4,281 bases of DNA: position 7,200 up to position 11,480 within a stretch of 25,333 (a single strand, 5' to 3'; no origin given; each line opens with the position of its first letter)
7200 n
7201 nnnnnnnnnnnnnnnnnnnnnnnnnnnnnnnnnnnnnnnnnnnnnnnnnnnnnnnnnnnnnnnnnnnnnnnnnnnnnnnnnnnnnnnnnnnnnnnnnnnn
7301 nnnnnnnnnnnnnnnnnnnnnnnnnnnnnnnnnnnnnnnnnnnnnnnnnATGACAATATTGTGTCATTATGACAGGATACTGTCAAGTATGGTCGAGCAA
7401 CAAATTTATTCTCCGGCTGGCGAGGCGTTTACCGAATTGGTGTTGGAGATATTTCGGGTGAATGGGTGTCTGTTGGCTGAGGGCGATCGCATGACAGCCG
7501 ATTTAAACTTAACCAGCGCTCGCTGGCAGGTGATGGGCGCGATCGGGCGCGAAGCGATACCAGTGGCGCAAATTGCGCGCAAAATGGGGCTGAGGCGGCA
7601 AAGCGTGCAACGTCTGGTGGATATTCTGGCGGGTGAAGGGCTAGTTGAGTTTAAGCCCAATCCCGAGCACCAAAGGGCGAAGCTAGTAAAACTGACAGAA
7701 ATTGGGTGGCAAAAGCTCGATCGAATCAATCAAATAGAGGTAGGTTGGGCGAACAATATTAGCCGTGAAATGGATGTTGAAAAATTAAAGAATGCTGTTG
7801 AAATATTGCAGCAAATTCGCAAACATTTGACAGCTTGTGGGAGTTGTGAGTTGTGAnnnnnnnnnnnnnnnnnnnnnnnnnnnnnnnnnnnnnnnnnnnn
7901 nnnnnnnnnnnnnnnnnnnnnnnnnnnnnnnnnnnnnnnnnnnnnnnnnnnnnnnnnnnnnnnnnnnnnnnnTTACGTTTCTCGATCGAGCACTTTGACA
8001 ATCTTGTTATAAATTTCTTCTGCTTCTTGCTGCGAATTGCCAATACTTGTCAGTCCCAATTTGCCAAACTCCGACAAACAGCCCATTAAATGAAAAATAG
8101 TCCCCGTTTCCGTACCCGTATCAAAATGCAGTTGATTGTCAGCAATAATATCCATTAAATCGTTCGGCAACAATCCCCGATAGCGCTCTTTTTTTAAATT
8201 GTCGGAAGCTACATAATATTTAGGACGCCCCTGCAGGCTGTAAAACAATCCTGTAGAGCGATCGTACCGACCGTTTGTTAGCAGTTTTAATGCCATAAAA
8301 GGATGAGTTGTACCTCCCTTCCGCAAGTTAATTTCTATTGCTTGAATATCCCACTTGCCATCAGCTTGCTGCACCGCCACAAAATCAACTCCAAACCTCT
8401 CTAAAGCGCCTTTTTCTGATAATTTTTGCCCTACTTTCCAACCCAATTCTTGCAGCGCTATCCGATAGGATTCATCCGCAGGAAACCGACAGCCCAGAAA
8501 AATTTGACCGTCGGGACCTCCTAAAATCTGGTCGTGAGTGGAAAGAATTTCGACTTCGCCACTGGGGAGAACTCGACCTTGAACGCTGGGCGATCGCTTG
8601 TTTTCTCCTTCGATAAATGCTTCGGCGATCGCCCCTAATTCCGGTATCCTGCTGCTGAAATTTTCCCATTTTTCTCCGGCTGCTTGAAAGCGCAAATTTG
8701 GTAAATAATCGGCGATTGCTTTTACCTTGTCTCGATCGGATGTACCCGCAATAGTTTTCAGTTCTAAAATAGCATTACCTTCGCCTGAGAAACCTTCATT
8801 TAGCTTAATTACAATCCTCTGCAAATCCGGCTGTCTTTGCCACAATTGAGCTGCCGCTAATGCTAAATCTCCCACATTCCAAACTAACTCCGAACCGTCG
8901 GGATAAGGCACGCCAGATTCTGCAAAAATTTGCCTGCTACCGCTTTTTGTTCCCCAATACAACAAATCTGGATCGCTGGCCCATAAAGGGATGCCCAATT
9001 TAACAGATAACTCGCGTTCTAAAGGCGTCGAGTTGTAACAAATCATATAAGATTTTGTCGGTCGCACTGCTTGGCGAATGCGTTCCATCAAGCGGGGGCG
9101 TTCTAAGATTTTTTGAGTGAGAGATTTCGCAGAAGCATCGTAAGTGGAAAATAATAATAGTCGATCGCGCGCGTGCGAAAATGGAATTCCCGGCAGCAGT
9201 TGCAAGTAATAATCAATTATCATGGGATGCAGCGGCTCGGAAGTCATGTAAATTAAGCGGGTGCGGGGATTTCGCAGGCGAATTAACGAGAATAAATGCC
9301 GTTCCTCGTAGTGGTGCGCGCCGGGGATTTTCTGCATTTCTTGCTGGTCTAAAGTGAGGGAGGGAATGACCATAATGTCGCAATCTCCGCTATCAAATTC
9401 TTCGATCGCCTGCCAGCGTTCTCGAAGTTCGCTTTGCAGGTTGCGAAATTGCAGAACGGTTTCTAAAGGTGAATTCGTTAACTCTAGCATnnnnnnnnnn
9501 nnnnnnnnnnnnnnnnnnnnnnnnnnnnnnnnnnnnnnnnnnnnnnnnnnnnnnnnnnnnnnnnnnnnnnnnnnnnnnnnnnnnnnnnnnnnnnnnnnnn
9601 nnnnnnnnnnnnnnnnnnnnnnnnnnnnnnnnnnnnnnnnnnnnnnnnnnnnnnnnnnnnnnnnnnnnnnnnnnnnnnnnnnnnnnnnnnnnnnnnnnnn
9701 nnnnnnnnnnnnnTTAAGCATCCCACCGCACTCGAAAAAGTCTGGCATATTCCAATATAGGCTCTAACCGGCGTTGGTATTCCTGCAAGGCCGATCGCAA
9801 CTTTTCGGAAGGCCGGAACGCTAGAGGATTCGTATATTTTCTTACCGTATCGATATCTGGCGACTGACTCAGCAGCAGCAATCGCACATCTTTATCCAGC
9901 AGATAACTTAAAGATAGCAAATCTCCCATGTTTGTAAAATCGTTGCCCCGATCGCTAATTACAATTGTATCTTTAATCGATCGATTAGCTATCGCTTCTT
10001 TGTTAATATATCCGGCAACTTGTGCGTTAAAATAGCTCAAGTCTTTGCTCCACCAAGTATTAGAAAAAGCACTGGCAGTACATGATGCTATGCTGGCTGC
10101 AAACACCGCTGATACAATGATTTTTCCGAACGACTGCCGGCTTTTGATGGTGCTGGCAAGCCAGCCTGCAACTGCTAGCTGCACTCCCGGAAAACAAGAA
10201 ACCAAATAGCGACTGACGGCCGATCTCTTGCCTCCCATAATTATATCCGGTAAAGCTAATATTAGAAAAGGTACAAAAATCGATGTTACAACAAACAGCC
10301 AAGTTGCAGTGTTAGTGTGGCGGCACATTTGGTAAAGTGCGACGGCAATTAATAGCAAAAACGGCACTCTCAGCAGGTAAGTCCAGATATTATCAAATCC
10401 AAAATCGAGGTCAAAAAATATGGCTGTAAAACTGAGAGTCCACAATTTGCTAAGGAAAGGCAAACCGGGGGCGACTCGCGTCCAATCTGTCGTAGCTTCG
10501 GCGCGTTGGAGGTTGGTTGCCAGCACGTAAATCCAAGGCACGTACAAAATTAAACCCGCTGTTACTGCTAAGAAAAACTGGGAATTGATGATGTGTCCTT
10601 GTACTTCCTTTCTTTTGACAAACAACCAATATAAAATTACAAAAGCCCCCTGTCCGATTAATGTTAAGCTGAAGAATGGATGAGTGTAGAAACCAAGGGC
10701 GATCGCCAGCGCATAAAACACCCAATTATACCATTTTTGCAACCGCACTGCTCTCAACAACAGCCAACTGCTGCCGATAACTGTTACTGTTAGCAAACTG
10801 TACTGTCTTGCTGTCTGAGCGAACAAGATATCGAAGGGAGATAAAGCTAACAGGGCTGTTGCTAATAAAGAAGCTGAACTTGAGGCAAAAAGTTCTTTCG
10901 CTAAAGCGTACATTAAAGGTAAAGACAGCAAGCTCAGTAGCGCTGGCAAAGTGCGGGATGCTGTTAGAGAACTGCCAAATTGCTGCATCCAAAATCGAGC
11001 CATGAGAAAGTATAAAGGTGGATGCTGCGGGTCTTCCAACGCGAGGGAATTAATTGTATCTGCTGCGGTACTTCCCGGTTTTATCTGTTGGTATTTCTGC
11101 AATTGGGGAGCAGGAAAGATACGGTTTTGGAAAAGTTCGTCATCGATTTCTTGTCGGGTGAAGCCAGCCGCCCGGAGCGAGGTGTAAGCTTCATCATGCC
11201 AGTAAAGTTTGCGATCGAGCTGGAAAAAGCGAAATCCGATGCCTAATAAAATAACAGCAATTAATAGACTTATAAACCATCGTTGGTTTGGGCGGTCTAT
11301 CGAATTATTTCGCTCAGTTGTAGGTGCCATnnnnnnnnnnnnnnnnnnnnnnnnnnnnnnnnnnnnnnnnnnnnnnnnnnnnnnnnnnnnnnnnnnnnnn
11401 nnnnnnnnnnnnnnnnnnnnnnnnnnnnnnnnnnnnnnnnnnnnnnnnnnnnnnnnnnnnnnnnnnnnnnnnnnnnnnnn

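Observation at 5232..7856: MarR-controlled two-gene module: FMN_bind-domain membrane protein plus ApbE flavin transferase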

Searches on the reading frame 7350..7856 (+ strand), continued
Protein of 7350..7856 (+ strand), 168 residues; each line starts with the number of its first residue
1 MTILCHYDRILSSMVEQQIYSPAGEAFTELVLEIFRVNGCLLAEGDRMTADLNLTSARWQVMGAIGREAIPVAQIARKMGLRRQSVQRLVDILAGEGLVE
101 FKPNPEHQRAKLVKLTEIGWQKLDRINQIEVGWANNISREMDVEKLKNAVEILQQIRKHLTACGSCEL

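Call 118: get_annotated_region(hit=H20, flank=2500)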
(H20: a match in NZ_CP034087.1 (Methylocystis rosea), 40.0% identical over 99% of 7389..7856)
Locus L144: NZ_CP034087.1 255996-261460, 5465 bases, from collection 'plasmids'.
description: Methylocystis rosea strain GW6 plasmid pGW6_1, complete sequence
organism: Methylocystis rosea (NCBI taxid 173366)
taxonomy: Bacteria; Pseudomonadota; Alphaproteobacteria; Hyphomicrobiales; Methylocystaceae; Methylocystis; Methylocystis rosea
host: -; source: cell culture,groundwater; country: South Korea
typing (MOB-suite, as given by PLSDB): mobilizable; relaxase MOBP
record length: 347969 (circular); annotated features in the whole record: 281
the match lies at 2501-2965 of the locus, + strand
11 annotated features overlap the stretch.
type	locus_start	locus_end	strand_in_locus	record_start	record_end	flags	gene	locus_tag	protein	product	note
CDS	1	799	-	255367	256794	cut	-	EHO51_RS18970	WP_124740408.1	IS1182 family transposase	-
CDS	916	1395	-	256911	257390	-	-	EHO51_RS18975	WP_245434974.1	DUF2269 family protein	-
CDS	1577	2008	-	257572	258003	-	-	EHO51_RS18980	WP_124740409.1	hypothetical protein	-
CDS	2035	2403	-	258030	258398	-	-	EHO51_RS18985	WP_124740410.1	antibiotic biosynthesis monooxygenase family protein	-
CDS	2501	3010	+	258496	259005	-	-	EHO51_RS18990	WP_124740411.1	MarR family winged helix-turn-helix transcriptional regulator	GO:0006355 - regulation of DNA-templated transcription [Evidence IEA]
CDS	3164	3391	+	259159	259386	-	-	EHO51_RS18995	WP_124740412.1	hypothetical protein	-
CDS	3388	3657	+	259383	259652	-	-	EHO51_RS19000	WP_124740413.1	hypothetical protein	-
CDS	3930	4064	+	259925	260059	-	-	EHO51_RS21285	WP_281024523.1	hypothetical protein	-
CDS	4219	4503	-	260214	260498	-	-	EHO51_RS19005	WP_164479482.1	hypothetical protein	-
CDS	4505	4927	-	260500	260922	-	-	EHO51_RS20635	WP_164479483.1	hypothetical protein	-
CDS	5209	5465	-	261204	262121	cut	-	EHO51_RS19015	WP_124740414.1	IS1595 family transposase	-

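Call 119: get_annotated_region(hit=H23, flank=2500)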
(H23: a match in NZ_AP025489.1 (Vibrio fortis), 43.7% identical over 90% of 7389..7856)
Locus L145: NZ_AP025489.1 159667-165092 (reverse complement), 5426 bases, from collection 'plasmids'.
description: Vibrio fortis strain LMG 21557 plasmid pLMG21557, complete sequence
organism: Vibrio fortis (NCBI taxid 212667)
taxonomy: Bacteria; Pseudomonadota; Gammaproteobacteria; Vibrionales; Vibrionaceae; Vibrio; Vibrio fortis
host: -; source: -; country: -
typing (MOB-suite, as given by PLSDB): non-mobilizable
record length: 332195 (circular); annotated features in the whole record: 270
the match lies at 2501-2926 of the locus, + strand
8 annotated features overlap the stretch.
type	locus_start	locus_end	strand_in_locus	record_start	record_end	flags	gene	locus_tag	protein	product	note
CDS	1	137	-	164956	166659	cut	-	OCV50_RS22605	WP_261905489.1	FAD-dependent oxidoreductase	-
CDS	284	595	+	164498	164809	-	-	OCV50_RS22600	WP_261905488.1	metalloregulator ArsR/SmtB family transcription factor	GO:0006355 - regulation of DNA-templated transcription [Evidence IEA]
CDS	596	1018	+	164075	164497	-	-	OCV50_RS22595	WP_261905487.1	YeeE/YedE thiosulfate transporter family protein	-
CDS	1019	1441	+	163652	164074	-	-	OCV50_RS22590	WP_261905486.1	YeeE/YedE family protein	-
CDS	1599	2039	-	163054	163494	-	-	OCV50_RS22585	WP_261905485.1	hypothetical protein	-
CDS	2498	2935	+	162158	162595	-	-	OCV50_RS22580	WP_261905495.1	MarR family winged helix-turn-helix transcriptional regulator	GO:0006355 - regulation of DNA-templated transcription [Evidence IEA]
CDS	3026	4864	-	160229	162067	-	-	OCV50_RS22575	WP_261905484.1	alkyl sulfatase dimerization domain-containing protein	-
CDS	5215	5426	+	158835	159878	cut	-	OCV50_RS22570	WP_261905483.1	alpha/beta hydrolase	-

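Call 120: get_annotated_region(hit=H31, flank=2500)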
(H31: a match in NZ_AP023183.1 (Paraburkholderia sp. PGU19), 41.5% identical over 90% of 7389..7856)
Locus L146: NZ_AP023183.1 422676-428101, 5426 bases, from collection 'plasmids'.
description: Paraburkholderia sp. PGU19 plasmid PPGU19_p3, complete sequence
organism: Paraburkholderia sp. PGU19 (NCBI taxid 2735434)
taxonomy: Bacteria; Pseudomonadota; Betaproteobacteria; Burkholderiales; Burkholderiaceae; Paraburkholderia; Paraburkholderia sp. PGU19
host: -; source: Physopelta gutta; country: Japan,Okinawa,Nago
typing (MOB-suite, as given by PLSDB): mobilizable; relaxase MOBP,MOBP
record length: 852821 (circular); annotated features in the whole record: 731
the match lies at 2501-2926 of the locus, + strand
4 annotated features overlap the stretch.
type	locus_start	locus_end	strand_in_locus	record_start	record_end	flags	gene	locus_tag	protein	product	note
CDS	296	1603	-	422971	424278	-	-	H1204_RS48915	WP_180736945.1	tryptophan leader peptide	-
CDS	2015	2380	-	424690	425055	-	-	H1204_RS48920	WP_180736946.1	antibiotic biosynthesis monooxygenase family protein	-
CDS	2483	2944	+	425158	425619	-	-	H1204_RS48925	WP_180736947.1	MarR family winged helix-turn-helix transcriptional regulator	GO:0006355 - regulation of DNA-templated transcription [Evidence IEA]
CDS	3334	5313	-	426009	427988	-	-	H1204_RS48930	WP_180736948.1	lytic transglycosylase domain-containing protein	-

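Call 121: get_annotated_region(hit=H33, flank=2500)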
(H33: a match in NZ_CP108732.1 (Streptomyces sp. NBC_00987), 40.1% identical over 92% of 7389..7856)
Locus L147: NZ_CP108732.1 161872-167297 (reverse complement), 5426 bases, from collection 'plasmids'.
description: Streptomyces sp. NBC_00987 plasmid unnamed1, complete sequence
organism: Streptomyces sp. NBC_00987 (NCBI taxid 2903703)
taxonomy: Bacteria; Actinomycetota; Actinomycetes; Kitasatosporales; Streptomycetaceae; Streptomyces; Streptomyces sp. NBC 00987
host: -; source: -; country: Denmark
typing (MOB-suite, as given by PLSDB): non-mobilizable
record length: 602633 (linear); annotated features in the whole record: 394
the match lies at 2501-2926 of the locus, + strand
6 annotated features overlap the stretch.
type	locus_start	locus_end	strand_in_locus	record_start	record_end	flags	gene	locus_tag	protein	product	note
CDS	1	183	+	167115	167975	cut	-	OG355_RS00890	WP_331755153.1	hypothetical protein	-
CDS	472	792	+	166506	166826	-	-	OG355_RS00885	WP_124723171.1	hypothetical protein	-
CDS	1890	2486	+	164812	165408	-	-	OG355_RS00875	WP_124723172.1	DJ-1/PfpI family protein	-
CDS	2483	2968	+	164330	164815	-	-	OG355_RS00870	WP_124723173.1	MarR family transcriptional regulator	GO:0006355 - regulation of DNA-templated transcription [Evidence IEA]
CDS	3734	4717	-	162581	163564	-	-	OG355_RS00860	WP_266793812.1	winged helix-turn-helix domain-containing protein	-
CDS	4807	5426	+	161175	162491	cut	-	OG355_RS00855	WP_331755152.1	MFS transporter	GO:0055085 - transmembrane transport [Evidence IEA]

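Call 122: search_protein_families(library=pfam, proteins=[L142:1950-2408:-, L143:1900-2394:-, L143:502-957:-, L145:1599-2039:-, L144:1577-2008:-, L141:2965-3402:+, L140:1555-1890:-, L144:916-1395:-, L141:1560-2105:+], max_evalue=0.01)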
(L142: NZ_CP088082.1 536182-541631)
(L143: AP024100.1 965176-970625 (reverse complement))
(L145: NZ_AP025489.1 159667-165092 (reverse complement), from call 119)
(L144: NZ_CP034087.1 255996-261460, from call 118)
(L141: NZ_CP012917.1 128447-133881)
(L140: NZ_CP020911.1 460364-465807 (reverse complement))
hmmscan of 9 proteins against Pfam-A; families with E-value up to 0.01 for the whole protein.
L142:1950-2408:- (152 aa): 0 families

L143:1900-2394:- (164 aa): 2 families
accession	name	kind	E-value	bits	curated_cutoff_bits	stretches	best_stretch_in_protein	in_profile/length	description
PF03992.22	ABM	-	2.2e-10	41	23.1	1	23-95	1-74/78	Antibiotic biosynthesis monooxygenase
PF01292.26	Ni_hydr_CYTB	-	3.6e-07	30.6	30.1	1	120-163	137-179/179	Prokaryotic cytochrome b561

L143:502-957:- (151 aa): 0 families

L145:1599-2039:- (146 aa): 0 families

L144:1577-2008:- (143 aa): 0 families

L141:2965-3402:+ (145 aa): 1 family
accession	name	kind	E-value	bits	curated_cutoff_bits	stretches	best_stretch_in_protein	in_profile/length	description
PF17310.7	DUF5357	-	0.0018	17.4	25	1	12-96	77-158/322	Family of unknown function (DUF5357)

L140:1555-1890:- (111 aa): 0 families

L144:916-1395:- (159 aa): 1 family
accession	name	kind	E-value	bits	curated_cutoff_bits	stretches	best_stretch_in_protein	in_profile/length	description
PF10027.14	DUF2269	-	1e-13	52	28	1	2-116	42-150/150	Predicted integral membrane protein (DUF2269)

L141:1560-2105:+ (181 aa): 1 family
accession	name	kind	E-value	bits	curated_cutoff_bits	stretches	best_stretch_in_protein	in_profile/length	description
PF10027.14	DUF2269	-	1.5e-15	58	28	1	4-151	2-150/150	Predicted integral membrane protein (DUF2269)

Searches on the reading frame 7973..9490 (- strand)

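Call 3: search_protein_families(library=pfam, proteins=[window:7973-9490:-], max_evalue=0.1)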
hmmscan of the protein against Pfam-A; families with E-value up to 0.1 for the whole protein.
window:7973-9490:- (505 aa): 2 families
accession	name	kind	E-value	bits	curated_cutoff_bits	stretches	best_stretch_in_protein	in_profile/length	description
PF24923.1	ATP-grasp_IQCH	-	6.2e-21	75.4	27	2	178-248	6-76/266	IQCH-like, ATP-grasp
PF18105.7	PGM1_C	-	7.2e-13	48.3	22.5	1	444-495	1-52/54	PGM1 C-terminal domain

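Call 4: search_protein_families(library=ncbifam, proteins=[window:7973-9490:-], max_evalue=0.1)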
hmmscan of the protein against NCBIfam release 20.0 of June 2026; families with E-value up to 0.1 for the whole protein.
window:7973-9490:- (505 aa): 1 family
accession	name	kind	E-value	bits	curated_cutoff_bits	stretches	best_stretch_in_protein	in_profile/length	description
NF042917.1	PAGG_GluLig_BesA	equivalog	4.8e-45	154.1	750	1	41-473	10-430/432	L-propargylglycine--L-glutamate ligase BesA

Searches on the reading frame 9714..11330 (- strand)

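Call 24: search_protein_families(library=pfam, proteins=[window:9714-11330:-], max_evalue=0.0001)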
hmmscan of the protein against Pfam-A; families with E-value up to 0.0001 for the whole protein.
window:9714-11330:- (538 aa): 1 family
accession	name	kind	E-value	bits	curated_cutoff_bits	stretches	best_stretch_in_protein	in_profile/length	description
PF13231.12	PMT_2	-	3.2e-14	53.9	26.1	1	102-268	1-159/160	Dolichyl-phosphate-mannose-protein mannosyltransferase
